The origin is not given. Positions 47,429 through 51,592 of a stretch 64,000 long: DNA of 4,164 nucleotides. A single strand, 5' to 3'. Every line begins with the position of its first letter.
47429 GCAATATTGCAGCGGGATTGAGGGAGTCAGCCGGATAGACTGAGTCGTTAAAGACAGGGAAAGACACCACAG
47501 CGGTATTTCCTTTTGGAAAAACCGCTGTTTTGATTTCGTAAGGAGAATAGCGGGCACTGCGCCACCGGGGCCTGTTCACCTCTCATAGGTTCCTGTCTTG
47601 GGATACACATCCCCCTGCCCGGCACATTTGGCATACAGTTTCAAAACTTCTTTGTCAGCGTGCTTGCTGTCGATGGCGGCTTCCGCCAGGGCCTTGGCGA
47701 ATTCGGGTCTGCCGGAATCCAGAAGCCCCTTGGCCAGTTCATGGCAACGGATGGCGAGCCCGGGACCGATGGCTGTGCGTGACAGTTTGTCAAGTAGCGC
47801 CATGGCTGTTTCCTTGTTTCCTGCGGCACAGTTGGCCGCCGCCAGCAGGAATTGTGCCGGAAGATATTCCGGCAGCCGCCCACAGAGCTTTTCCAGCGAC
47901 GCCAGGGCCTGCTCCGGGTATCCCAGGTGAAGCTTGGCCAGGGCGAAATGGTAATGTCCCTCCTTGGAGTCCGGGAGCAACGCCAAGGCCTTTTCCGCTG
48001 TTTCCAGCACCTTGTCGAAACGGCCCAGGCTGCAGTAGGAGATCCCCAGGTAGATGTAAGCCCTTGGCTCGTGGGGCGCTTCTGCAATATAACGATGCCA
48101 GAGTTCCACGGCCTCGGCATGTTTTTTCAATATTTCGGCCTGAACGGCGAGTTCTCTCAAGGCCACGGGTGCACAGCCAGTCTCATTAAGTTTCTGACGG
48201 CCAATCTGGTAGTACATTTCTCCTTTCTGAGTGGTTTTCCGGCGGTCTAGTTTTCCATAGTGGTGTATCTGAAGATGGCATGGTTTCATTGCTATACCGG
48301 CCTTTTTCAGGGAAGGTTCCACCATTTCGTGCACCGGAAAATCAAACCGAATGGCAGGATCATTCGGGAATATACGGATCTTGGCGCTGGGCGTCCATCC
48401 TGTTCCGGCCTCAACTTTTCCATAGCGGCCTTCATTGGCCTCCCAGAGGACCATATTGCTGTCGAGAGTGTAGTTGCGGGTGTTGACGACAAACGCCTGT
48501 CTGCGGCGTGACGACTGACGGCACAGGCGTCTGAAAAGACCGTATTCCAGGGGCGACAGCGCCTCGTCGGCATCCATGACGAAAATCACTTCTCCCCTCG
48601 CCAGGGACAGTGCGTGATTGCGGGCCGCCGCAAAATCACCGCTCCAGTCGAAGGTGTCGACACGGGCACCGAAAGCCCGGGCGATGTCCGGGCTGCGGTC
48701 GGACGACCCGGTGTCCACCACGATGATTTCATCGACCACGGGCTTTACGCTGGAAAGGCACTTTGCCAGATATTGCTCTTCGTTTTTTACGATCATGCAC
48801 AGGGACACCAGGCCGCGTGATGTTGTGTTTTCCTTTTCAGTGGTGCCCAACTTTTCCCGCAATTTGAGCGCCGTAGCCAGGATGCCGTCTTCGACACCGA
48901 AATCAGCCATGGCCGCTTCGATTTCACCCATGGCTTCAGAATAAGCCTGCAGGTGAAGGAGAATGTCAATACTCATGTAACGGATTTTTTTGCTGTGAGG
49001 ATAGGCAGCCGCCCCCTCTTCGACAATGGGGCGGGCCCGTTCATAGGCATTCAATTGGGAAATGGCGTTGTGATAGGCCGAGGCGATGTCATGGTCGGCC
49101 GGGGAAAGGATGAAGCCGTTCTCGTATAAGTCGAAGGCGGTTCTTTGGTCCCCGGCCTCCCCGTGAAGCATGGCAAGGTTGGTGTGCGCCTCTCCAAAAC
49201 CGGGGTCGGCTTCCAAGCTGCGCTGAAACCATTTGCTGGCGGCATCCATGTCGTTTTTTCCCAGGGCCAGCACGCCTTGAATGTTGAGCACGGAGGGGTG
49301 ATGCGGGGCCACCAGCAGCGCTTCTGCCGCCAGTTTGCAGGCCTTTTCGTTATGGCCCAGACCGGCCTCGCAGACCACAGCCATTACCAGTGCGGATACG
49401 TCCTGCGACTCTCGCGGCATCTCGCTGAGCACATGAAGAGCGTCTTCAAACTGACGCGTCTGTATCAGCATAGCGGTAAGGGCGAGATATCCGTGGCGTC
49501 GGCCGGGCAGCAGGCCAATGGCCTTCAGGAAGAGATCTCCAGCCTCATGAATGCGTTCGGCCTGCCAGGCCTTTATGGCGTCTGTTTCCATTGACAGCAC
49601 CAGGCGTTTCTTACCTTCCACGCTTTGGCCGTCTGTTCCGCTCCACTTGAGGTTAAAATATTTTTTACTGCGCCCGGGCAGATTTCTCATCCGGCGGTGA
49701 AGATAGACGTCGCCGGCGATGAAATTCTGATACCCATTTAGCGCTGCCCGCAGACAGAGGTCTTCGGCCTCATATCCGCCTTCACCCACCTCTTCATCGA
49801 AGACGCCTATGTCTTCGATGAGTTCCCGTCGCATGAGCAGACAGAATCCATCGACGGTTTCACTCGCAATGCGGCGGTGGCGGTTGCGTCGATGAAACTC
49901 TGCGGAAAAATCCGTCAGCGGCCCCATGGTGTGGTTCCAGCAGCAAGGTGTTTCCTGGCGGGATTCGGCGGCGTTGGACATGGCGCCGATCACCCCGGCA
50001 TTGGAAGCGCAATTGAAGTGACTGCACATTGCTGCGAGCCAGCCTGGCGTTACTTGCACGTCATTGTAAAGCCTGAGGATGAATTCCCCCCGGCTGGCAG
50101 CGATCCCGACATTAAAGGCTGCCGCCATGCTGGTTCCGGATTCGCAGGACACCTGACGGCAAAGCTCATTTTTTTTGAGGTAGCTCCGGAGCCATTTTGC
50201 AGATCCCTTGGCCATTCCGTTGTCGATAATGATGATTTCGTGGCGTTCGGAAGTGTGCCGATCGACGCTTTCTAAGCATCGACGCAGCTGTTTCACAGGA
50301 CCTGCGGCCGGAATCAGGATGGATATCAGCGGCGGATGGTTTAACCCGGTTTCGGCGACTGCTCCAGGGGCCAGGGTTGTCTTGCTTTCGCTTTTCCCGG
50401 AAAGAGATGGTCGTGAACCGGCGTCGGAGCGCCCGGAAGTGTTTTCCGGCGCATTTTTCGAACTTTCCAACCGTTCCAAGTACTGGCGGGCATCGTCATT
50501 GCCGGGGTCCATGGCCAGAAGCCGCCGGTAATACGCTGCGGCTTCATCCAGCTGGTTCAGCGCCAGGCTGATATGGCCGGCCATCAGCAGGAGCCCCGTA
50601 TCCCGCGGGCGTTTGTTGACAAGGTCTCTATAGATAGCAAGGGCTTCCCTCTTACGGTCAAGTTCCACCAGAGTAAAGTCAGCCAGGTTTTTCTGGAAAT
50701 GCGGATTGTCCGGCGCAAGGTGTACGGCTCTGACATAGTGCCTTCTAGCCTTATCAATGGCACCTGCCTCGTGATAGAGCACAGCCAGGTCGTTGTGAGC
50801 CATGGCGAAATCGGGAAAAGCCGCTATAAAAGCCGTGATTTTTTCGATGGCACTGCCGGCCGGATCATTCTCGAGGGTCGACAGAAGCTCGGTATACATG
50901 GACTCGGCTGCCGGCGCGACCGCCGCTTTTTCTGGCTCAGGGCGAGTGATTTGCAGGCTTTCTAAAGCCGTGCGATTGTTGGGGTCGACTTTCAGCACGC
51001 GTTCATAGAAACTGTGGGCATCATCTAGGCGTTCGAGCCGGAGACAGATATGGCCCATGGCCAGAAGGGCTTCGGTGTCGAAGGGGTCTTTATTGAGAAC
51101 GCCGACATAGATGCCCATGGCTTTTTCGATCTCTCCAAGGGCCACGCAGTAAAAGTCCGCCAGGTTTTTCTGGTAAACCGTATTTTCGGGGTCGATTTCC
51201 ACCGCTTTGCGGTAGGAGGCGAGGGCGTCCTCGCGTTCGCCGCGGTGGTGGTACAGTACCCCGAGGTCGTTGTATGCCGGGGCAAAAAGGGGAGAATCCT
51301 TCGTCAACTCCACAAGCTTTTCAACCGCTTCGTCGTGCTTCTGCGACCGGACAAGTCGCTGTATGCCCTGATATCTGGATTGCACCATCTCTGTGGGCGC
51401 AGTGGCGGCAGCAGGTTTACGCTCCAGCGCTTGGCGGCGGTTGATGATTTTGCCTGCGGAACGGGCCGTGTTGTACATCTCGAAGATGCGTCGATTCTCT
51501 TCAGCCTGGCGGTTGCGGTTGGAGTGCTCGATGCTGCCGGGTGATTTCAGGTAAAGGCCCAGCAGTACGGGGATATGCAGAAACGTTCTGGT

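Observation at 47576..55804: One 2,742-codon ORF beside flagellin fuses a methyltransferase, a ParB/NTase-like region, four GT2 glycosyltransferase modules and five TPR blocks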

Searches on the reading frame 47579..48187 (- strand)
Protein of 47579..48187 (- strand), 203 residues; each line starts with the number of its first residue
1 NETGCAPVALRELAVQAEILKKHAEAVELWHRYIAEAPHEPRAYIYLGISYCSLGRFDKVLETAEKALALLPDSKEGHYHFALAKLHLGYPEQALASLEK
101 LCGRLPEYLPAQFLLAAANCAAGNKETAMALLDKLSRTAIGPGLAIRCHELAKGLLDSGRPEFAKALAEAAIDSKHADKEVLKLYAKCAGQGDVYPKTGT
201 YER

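Call 7: search_protein_families(library=pfam, proteins=[window:47579-48187:-], max_evalue=1)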
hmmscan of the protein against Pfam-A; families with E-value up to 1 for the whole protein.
window:47579-48187:- (203 aa): 24 families
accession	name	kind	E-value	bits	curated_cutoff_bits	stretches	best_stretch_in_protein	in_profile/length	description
PF14559.12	TPR_19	-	6e-13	49.4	25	2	21-76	5-60/68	Tetratricopeptide repeat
PF07719.23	TPR_2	-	5.2e-12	45.3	27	1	41-73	1-33/34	Tetratricopeptide repeat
PF13428.12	TPR_14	-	1.9e-11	43.9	23.5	3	41-84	1-42/44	Tetratricopeptide repeat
PF12895.13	ANAPC3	-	7e-08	33.1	27.2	1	23-100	5-81/82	Anaphase-promoting complex, cyclosome, subunit 3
PF13432.12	TPR_16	-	7.8e-08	33.1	32.7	2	22-74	12-64/65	Tetratricopeptide repeat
PF13174.12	TPR_6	-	1.3e-06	29.1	26.3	1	111-135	2-26/33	Tetratricopeptide repeat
PF13424.12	TPR_12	-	4.2e-06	27.3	30.1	1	18-71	21-75/77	Tetratricopeptide repeat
PF00515.34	TPR_1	-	9.1e-06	25.7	27.8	1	41-73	1-33/34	Tetratricopeptide repeat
PF23914.1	TPR_CcmH_CycH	-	1.4e-05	25.4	42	1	35-136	44-148/158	Cytochrome c-type biogenesis protein H TPR domain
PF13431.12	TPR_17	-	1.5e-05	25.3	24.4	0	33-59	5-31/34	Tetratricopeptide repeat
PF13371.12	TPR_9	-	6.7e-05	23.3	35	1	49-101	3-55/73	Tetratricopeptide repeat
PF07721.20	TPR_4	-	9.2e-05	23.2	27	0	82-99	8-25/26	Tetratricopeptide repeat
PF13176.12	TPR_7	-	0.0017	18.8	27.9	1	47-73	5-31/36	Tetratricopeptide repeat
PF14561.12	TPR_20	-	0.0052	17.5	25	1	95-132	8-45/90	Tetratricopeptide repeat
PF17874.7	TPR_MalT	-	0.0069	16.1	45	1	51-95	11-60/336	MalT-like TPR region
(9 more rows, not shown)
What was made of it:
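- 47705..48142 (-): TPR block 3 (aa 2555-2700), C-terminal. TPR_19 49 bits, TPR_2 45 bits (call 7).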

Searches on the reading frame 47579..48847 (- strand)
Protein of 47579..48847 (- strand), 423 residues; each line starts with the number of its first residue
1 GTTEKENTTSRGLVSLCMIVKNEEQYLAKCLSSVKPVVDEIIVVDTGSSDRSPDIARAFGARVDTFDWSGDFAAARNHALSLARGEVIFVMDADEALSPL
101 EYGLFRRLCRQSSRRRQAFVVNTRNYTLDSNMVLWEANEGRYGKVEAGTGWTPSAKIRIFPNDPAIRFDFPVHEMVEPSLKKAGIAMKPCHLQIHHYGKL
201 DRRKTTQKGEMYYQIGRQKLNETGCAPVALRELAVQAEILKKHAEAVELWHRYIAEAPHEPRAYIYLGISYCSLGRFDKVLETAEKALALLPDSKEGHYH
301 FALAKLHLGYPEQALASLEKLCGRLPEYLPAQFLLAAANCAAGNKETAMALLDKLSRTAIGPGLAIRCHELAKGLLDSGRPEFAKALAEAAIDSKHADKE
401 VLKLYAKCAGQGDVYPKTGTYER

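Call 43: search_solved_structures(query=window:47579-48847:-, max_evalue=0.01, show_alignments=1)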
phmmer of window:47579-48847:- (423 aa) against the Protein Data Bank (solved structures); distinct sequences matched with E-value up to 0.01: 47.
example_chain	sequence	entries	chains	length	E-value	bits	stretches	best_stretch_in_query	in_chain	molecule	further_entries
22ao_A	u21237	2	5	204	2.9e-25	92.3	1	10-202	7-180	GmaR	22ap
9qhb_A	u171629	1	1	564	1.2e-19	73.8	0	243-304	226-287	Engineered tetratricopeptide repeat protein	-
8bu0_A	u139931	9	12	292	1.5e-13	53.7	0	244-315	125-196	Consensus tetratricopeptide repeat protein | Crystal structure of an 8-repeat consensus TPR superhelix with Zinc. | Monomer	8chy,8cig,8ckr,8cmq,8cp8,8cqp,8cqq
9qhc_A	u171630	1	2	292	3.3e-11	46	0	243-304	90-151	Engineered tetratricopeptide repeat protein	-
7msp_A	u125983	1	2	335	5e-10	42.1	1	14-110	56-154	SPbeta prophage-derived glycosyltransferase SunS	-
7msn_A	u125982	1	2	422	7.4e-10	41.5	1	14-110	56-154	SPbeta prophage-derived glycosyltransferase SunS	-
2pl2_A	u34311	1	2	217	1.4e-08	37.3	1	265-341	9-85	Hypothetical conserved protein TTC0263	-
8ump_A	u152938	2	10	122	6.6e-08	35.1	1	236-320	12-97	T33-ml35-redesigned-TPR-domain-fold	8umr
2wqh_A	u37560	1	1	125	3.8e-07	32.6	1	243-305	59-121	CTPR3Y3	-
8ch0_A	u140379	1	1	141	5.9e-07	32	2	243-320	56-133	Consensus tetratricopeptide repeat protein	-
2fo7_A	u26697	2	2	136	1.2e-06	30.9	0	243-293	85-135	SYNTHETIC CONSENSUS TPR PROTEIN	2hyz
7msk_A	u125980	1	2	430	1.3e-06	30.9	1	18-96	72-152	Glyco_trans_2-like domain-containing protein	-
1na0_A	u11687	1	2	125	1.6e-06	30.5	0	243-305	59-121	designed protein CTPR3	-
3as8_A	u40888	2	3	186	4.1e-06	29.2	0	245-320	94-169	Magnetosome protein MamA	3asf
3as4_A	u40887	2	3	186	4.2e-06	29.2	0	244-320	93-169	MamA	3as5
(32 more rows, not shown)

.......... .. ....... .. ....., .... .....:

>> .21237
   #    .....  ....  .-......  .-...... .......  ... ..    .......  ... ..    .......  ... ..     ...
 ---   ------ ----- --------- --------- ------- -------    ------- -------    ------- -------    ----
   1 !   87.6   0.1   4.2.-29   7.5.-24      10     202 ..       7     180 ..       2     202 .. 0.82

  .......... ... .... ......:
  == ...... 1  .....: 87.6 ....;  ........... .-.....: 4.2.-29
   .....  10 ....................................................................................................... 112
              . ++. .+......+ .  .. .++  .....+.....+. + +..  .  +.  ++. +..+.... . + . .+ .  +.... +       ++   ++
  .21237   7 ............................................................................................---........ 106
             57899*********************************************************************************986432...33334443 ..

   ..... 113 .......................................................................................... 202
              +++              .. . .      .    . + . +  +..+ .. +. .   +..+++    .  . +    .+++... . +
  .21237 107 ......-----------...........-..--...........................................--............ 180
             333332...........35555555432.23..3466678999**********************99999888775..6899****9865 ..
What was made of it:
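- On GmaR-type flagellin O-glycosyltransferase (GT2 + TPR): aa 2329-2521 against PDB 22ao: E 2.9e-25, aligned 10-202 / 7-180; VMDADE aligns with AIDADE (call 43).
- Closest known: GmaR. Same: GT2-D is homologous to the GmaR glycosyltransferase domain (E 2.9e-25, full domain, D-A-D-E motif conserved; call 43).
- GT2-D matches the GmaR glycosyltransferase domain at E 2.9e-25 over the full domain, with DxD conserved, and TPRs follow it (call 43). GT2-D is a GmaR homologue (call 43). GT2-D aligns with GmaR across the entire catalytic domain (call 43).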

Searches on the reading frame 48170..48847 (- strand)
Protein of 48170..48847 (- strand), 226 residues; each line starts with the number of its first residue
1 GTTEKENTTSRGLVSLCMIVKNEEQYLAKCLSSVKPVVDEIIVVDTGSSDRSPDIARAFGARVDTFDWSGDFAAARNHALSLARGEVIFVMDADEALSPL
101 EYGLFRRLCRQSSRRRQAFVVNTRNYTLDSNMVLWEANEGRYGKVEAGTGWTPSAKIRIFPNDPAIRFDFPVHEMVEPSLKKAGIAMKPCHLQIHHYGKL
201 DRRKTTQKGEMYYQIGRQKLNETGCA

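Call 7: search_protein_families(library=pfam, proteins=[window:48170-48847:-], max_evalue=1)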
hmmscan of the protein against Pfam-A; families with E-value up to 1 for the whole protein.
window:48170-48847:- (226 aa): 5 families
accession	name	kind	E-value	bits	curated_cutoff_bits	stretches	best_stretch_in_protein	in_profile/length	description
PF00535.33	Glycos_transf_2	-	1.2e-21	77.8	23.3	1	15-99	1-93/168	Glycosyl transferase family 2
PF13704.12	Glyco_tranf_2_4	-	0.00017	22.5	27.5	1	21-97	1-84/98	Glycosyl transferase family 2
PF10111.15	Glyco_tranf_2_2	-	0.0068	16.4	27.3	1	39-99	30-96/276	Glycosyltransferase like family 2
PF00018.34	SH3_1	-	0.19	11.8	22.9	1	71-94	5-28/48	SH3 domain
PF18594.6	Sas6_CC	-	0.41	10.9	26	1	26-35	7-16/30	Sas6/XLF/XRCC4 coiled-coil domain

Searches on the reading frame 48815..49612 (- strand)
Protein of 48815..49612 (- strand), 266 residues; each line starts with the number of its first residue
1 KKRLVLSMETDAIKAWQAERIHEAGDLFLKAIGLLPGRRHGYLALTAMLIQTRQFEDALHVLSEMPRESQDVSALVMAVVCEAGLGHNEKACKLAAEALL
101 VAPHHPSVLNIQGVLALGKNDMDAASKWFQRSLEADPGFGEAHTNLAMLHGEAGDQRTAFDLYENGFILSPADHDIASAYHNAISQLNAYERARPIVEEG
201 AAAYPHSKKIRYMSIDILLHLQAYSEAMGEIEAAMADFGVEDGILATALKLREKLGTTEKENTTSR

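Call 7: search_protein_families(library=pfam, proteins=[window:48815-49612:-], max_evalue=1)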
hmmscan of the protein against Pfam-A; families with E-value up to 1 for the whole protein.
window:48815-49612:- (266 aa): 23 families
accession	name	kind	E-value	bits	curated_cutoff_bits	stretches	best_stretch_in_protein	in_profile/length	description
PF14559.12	TPR_19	-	1.3e-12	48.3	25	5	188-236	5-53/68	Tetratricopeptide repeat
PF13432.12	TPR_16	-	5.1e-10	40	32.7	2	85-138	10-63/65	Tetratricopeptide repeat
PF13428.12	TPR_14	-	7e-09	36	23.5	0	120-147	15-42/44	Tetratricopeptide repeat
PF07719.23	TPR_2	-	6.7e-08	32.5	27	1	108-138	3-33/34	Tetratricopeptide repeat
PF13181.12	TPR_8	-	4.2e-06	26.9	25.7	1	109-137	4-32/34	Tetratricopeptide repeat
PF13431.12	TPR_17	-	3.1e-05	24.3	24.4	1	129-159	2-32/34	Tetratricopeptide repeat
PF00515.34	TPR_1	-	3.3e-05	23.9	27.8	1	108-139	3-34/34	Tetratricopeptide repeat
PF23300.3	HEAT_Nup120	-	6.3e-05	23.3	29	1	90-132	10-52/170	Nucleoporin Nup120, HEAT repeats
PF12895.13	ANAPC3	-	9.3e-05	23.1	27.2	0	177-232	26-80/82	Anaphase-promoting complex, cyclosome, subunit 3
PF13424.12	TPR_12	-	0.00032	21.3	30.1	2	78-136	10-75/77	Tetratricopeptide repeat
PF04733.20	Coatomer_E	-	0.0041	17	21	1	48-130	176-260/290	Coatomer epsilon subunit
PF09613.16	HrpB1_HrpK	-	0.0087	16.1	29.3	0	27-71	32-77/126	Bacterial type III secretion protein (HrpB1_HrpK)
PF25062.1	ARM_TT21_N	-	0.011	15.9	40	1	67-135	95-165/222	Tetratricopeptide repeat protein 21 N-terminal ARM repeat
PF23914.1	TPR_CcmH_CycH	-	0.019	15.3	42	0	113-194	57-141/158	Cytochrome c-type biogenesis protein H TPR domain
PF09295.16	ChAPs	-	0.022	14.2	20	1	44-159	174-287/395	ChAPs (Chs5p-Arf1p-binding proteins)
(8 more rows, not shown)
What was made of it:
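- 48845..49582 (-): TPR block 2 (aa 2075-2320). TPR_19 48 bits, TPR_16 40 bits (call 7).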

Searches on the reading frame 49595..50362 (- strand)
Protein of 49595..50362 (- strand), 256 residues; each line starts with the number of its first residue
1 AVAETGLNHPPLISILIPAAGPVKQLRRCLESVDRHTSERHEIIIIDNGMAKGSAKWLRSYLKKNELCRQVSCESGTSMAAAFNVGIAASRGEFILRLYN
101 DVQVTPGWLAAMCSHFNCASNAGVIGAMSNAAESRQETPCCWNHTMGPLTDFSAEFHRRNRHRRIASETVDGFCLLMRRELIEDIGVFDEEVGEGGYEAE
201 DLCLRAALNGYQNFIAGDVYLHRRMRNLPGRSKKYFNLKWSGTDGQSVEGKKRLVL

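Call 7: search_protein_families(library=pfam, proteins=[window:49595-50362:-], max_evalue=1)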
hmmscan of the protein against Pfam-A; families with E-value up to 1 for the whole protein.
window:49595-50362:- (256 aa): 6 families
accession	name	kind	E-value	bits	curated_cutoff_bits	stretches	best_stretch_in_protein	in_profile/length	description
PF00535.33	Glycos_transf_2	-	6.5e-19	68.9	23.3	1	14-185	1-167/168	Glycosyl transferase family 2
PF13641.12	Glyco_tranf_2_3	-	1.1e-07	32.5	27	1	10-216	1-204/230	Glycosyltransferase like family 2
PF13712.12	Glyco_tranf_2_5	-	6.3e-06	26.5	27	1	74-215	36-179/210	Glycosyltransferase like family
PF10111.15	Glyco_tranf_2_2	-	0.00012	22.1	27.3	1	38-114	27-104/276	Glycosyltransferase like family 2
PF09968.15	DUF2202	-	0.085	13.1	22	1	34-66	108-139/162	Uncharacterized protein domain (DUF2202)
PF13506.12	Glyco_transf_21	-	0.11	12.4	21.7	1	86-188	25-120/174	Glycosyl transferase family 21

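Call 46: search_solved_structures(query=window:49595-50362:-, max_evalue=0.001)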
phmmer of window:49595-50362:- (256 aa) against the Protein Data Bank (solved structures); distinct sequences matched with E-value up to 0.001: 4.
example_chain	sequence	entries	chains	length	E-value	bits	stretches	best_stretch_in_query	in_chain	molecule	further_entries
2z87_A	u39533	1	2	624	1.6e-08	37.4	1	6-109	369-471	Chondroitin synthase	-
2z86_A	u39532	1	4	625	1.6e-08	37.4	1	6-109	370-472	Chondroitin synthase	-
5hea_A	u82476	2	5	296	1.3e-07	34.4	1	10-104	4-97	Putative glycosyltransferase (GalT1)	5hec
6p61_A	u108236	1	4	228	1.4e-07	34.3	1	9-112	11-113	Glycosyltransferase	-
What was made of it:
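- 49670..50335 (-): GT2-C (aa 1824-2045). PF00535 68.9 bits (call 7); K4CP E 1.6e-8 (call 46).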

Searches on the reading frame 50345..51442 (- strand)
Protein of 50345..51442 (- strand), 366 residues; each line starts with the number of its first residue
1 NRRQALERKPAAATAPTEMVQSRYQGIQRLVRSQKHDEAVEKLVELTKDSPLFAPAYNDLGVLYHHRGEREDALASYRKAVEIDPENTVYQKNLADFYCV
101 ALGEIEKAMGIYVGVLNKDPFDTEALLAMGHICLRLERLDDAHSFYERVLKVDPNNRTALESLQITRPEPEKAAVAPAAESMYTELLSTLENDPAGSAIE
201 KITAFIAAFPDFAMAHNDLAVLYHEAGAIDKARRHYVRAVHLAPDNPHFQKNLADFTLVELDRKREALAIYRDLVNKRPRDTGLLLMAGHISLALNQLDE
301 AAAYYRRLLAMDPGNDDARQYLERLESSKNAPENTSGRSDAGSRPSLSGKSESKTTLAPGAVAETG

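Call 7: search_protein_families(library=pfam, proteins=[window:50345-51442:-], max_evalue=1)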
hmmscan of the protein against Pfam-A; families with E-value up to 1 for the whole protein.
window:50345-51442:- (366 aa): 40 families (the best 25 are shown)
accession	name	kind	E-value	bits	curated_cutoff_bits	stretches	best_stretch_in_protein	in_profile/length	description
PF07719.23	TPR_2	-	2.6e-27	93.1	27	4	54-87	1-34/34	Tetratricopeptide repeat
PF00515.34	TPR_1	-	8.6e-26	89.1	27.8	4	54-87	1-34/34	Tetratricopeptide repeat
PF13428.12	TPR_14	-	5.7e-25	85.7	23.5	4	124-161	2-39/44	Tetratricopeptide repeat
PF13432.12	TPR_16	-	2.3e-24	85.9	32.7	4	28-87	5-64/65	Tetratricopeptide repeat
PF14559.12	TPR_19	-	2.6e-24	85.7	25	6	101-163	3-64/68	Tetratricopeptide repeat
PF13181.12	TPR_8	-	8.3e-24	82.1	25.7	3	54-87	1-34/34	Tetratricopeptide repeat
PF13431.12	TPR_17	-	3.2e-23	80.5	24.4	4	205-233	5-33/34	Tetratricopeptide repeat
PF13414.12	TPR_11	-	1.5e-21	76.3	26.8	4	64-87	4-27/42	TPR repeat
PF13176.12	TPR_7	-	1.7e-19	68.6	27.9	3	125-157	1-35/36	Tetratricopeptide repeat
PF23914.1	TPR_CcmH_CycH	-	1.7e-16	60.9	42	2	223-317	60-156/158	Cytochrome c-type biogenesis protein H TPR domain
PF13424.12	TPR_12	-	1.1e-15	58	30.1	3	29-85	18-76/77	Tetratricopeptide repeat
PF13174.12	TPR_6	-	1.2e-10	41.7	26.3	0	287-313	5-31/33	Tetratricopeptide repeat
PF12569.14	NatA_aux_su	-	1.5e-10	41.1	33.3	3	287-334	43-87/515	N-terminal acetyltransferase A, auxiliary subunit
PF13429.12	TPR_15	-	2.1e-09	37.7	26.2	2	219-313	152-245/280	Tetratricopeptide repeat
PF24575.1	TPR_Slam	-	1.5e-08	35.4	35.2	2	268-320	35-85/104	Surface lipoprotein assembly modifier, N-terminal TPR repeats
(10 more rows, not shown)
